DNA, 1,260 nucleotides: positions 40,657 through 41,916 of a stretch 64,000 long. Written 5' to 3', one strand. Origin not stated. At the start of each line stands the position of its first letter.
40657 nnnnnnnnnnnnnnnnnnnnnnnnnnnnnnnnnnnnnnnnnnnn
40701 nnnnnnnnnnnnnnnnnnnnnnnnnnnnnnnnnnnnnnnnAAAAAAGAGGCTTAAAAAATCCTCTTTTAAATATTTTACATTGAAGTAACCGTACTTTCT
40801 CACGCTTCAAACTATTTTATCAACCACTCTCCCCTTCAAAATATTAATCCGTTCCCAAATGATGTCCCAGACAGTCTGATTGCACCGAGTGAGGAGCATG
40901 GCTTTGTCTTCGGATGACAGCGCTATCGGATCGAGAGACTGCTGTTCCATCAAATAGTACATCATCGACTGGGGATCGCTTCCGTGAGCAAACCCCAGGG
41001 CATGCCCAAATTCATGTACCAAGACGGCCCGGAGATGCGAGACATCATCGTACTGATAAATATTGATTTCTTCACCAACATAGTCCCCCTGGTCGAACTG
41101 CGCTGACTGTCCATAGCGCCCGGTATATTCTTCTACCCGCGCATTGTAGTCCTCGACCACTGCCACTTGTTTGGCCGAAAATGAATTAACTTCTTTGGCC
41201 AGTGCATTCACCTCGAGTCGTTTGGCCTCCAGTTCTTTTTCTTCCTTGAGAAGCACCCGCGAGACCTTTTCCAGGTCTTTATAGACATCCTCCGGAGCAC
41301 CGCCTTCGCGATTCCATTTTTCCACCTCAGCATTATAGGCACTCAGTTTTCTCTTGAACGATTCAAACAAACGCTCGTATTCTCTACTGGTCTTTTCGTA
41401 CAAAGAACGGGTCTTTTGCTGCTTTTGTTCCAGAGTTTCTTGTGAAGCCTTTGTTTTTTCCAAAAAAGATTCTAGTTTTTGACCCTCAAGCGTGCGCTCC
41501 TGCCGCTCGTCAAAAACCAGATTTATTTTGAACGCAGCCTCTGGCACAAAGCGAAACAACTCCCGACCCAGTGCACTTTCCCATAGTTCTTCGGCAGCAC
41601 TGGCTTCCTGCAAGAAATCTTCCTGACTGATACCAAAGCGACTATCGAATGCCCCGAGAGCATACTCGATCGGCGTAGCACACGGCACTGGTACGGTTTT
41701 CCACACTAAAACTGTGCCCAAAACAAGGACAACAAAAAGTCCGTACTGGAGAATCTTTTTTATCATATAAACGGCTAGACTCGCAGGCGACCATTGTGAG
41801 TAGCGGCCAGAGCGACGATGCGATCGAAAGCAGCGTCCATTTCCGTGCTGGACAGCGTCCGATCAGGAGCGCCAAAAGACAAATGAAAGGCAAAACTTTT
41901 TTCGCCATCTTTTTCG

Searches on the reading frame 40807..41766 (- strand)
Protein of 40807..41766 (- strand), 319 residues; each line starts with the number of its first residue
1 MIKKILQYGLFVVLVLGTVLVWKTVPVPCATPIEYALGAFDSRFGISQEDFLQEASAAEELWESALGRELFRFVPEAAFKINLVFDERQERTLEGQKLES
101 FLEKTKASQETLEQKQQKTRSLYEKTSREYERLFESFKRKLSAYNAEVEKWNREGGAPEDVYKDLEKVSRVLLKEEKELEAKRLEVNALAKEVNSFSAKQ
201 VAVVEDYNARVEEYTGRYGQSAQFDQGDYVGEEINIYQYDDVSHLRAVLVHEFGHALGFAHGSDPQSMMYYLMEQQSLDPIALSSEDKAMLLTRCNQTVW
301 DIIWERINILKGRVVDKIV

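Call 70: search_protein_families(library=ncbifam, proteins=[window:40807-41766:-], max_evalue=0.01)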
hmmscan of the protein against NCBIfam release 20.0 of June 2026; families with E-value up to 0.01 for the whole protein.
window:40807-41766:- (319 aa): 5 families
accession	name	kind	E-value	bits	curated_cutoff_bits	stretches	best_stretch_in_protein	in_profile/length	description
NF041905.1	MXAN_2677_2678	equivalog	0.00034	19.7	250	1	245-273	184-212/283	myxosortase-dependent metalloprotease, MXAN_2677/MXAN_2678 family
NF038122.1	metallo_LGF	subfamily_domain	0.00063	19.9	80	1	187-267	90-165/274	NF038122 family metalloprotease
NF009344.0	PRK12705.1-1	equivalog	0.0012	17.5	831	1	88-194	87-193/572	hypothetical protein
NF045487.1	ASRP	equivalog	0.0026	16.4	300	1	86-203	324-441/593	archaea-specific SMC-related protein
NF033804.1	Streccoc_I_II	equivalog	0.0085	13.5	1500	1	107-166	121-180/1551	antigen I/II family LPXTG-anchored adhesin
